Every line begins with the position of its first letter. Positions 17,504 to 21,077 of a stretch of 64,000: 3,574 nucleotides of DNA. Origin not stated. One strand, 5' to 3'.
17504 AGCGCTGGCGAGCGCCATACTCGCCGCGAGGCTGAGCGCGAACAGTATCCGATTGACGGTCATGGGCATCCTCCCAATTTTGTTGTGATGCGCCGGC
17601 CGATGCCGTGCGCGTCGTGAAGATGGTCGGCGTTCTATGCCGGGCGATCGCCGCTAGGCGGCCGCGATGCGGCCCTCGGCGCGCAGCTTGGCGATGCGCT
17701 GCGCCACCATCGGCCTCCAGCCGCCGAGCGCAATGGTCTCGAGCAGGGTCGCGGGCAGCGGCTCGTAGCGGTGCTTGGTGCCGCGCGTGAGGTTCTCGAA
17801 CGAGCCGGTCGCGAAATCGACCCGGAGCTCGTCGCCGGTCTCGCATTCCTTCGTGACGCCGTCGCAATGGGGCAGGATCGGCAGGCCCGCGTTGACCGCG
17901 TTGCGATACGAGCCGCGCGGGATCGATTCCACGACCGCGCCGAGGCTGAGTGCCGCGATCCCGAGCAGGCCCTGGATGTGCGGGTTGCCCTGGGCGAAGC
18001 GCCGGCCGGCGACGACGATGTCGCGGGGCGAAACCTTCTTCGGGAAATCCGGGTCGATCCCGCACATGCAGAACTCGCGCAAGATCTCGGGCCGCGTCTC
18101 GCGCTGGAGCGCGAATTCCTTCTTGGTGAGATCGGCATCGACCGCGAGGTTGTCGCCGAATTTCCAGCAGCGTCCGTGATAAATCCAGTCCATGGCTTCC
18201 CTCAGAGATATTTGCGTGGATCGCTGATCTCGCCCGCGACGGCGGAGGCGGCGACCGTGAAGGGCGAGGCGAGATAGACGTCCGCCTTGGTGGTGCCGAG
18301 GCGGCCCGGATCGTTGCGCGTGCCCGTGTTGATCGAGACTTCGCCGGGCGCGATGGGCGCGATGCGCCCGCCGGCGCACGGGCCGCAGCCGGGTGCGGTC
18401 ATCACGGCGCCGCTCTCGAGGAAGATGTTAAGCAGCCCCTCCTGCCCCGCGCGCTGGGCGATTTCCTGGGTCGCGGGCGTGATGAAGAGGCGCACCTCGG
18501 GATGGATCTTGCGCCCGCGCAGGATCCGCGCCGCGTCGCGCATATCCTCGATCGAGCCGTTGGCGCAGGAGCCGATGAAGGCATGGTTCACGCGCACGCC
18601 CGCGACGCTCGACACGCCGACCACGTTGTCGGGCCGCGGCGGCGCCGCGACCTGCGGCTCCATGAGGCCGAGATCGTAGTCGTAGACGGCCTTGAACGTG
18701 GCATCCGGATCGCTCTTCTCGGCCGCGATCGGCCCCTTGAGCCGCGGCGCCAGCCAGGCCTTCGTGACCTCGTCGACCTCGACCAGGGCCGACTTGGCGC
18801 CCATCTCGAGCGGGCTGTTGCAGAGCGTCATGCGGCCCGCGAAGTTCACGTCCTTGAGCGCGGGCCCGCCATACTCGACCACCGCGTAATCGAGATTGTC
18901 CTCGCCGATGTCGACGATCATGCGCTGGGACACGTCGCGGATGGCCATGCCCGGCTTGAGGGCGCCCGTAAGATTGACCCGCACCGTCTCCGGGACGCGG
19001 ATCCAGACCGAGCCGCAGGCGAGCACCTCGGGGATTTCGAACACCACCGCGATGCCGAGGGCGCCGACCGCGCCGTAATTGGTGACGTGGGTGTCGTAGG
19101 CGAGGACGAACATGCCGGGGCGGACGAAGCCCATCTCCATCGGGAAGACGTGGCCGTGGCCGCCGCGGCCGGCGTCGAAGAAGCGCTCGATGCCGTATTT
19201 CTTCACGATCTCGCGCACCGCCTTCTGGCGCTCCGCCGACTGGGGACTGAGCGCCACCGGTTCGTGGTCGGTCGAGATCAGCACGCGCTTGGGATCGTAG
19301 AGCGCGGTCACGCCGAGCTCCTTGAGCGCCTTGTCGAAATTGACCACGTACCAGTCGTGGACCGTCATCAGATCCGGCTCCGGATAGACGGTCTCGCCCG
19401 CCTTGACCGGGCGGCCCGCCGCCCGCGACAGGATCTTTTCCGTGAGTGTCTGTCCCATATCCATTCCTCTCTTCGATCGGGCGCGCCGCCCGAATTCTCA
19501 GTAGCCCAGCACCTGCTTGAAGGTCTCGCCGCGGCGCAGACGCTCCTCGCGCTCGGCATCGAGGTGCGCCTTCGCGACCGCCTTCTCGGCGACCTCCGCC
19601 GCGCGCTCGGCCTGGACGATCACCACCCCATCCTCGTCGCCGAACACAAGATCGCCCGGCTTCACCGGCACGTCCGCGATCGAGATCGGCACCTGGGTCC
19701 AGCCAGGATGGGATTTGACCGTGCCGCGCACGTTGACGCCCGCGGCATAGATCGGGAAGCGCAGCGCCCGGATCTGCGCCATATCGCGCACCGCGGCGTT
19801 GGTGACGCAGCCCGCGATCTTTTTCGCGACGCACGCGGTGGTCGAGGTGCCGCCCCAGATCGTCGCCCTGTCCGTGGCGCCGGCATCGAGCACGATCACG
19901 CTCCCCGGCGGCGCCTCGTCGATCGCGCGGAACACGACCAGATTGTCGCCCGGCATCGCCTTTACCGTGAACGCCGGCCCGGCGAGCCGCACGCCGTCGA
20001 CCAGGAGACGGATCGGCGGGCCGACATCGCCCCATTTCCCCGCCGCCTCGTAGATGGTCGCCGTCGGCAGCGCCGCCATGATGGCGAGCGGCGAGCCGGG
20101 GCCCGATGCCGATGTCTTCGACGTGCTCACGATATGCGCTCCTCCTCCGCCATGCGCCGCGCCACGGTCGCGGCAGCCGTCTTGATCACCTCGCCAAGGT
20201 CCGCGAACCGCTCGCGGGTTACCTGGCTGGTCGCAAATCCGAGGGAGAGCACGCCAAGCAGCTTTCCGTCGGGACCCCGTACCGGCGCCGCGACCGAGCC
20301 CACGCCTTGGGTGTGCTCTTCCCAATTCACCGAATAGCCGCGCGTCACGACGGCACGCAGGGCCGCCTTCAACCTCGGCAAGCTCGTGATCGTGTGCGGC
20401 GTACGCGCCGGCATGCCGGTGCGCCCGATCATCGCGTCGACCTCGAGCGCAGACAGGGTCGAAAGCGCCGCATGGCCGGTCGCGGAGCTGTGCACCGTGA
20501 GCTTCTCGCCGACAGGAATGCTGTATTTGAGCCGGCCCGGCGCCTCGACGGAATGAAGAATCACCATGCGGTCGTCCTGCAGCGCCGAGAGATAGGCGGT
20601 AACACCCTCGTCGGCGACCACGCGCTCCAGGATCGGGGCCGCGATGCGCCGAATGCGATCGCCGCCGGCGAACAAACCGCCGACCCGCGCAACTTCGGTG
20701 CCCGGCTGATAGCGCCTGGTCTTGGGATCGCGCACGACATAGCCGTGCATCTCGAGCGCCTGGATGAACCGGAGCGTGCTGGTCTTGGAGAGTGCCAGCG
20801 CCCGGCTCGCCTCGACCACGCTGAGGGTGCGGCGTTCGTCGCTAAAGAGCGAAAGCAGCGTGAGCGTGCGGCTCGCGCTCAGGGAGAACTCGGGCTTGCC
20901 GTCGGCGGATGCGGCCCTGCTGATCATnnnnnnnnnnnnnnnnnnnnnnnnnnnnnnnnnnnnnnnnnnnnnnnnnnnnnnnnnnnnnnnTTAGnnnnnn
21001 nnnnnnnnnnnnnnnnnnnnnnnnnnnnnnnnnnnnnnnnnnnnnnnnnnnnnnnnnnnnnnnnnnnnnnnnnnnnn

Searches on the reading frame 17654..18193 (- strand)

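Call 46: search_protein_families(library=ncbifam, proteins=[window:17654-18193:-], max_evalue=0.00001)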
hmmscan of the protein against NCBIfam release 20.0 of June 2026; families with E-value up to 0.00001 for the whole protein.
window:17654-18193:- (179 aa): 5 families
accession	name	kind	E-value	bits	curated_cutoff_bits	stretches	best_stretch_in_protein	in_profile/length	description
TIGR02087.1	LEUD_arch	subfamily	2.9e-26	92.1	108.95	1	7-158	1-149/157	LeuD/DmdB family oxidoreductase small subunit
TIGR02084.1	leud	equivalog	1.5e-23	83.2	245.85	1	7-163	1-154/156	3-isopropylmalate dehydratase small subunit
NF040625.1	HacB2_Meth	equivalog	3.3e-21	75.4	230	1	6-158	5-151/161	homoaconitase small subunit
NF040604.2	HacB_Meth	equivalog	1.1e-19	70.8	230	1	6-128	4-123/159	homoaconitase small subunit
NF010629.0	PRK14023.1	equivalog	2.8e-15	56.6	229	1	8-158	3-149/166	homoaconitate hydratase small subunit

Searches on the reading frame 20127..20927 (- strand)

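Call 3: search_protein_families(library=pfam, proteins=[window:20130-20927:-], max_evalue=0.01)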
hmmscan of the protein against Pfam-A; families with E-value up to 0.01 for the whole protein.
window:20130-20927:- (266 aa): 3 families
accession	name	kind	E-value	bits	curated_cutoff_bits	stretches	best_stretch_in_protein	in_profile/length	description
PF01614.24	IclR_C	-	2.8e-35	121.9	24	1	92-255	9-172/174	Bacterial transcriptional regulator IclR C-terminal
PF09339.16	HTH_IclR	-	3.9e-12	46.2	22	1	17-68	1-52/52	IclR helix-turn-helix domain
PF13404.12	HTH_AsnC-type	-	0.0039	17.4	27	0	237-260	16-39/42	AsnC-type helix-turn-helix domain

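Call 46: search_protein_families(library=ncbifam, proteins=[window:20127-20927:-], max_evalue=0.00001)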
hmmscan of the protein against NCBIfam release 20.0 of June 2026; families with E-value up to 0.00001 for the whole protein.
window:20127-20927:- (266 aa): 8 families
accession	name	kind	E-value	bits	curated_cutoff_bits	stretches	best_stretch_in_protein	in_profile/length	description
NF045644.1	TransRegBhcR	equivalog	1.3e-37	129.6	350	1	11-260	18-266/267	HTH-type transcriptional regulator BhcR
TIGR02431.1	pcaR_pcaU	subfamily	6.3e-35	120.7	284.75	1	13-242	3-230/248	beta-ketoadipate pathway transcriptional regulators, PcaR/PcaU/PobR family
NF008601.2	PRK11569.1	equivalog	1.6e-29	102.9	380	1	16-258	27-271/276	glyoxylate bypass operon transcriptional repressor IclR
NF011671.1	PRK15090.1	equivalog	1e-26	93.7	275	1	10-259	5-253/256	DNA-binding transcriptional regulator KdgR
NF007548.0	PRK10163.1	equivalog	2e-24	86.2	406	1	20-256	26-262/271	HTH-type transcriptional repressor AllR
NF007341.0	PRK09834.1-3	equivalog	9.9e-12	44.5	269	1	19-238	11-236/274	DNA-binding transcriptional regulator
NF007339.0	PRK09834.1-1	equivalog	1.4e-08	34.4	299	1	36-261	40-268/271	DNA-binding transcriptional regulator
NF007342.0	PRK09834.1-4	equivalog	5.8e-08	32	251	1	18-260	14-257/263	DNA-binding transcriptional regulator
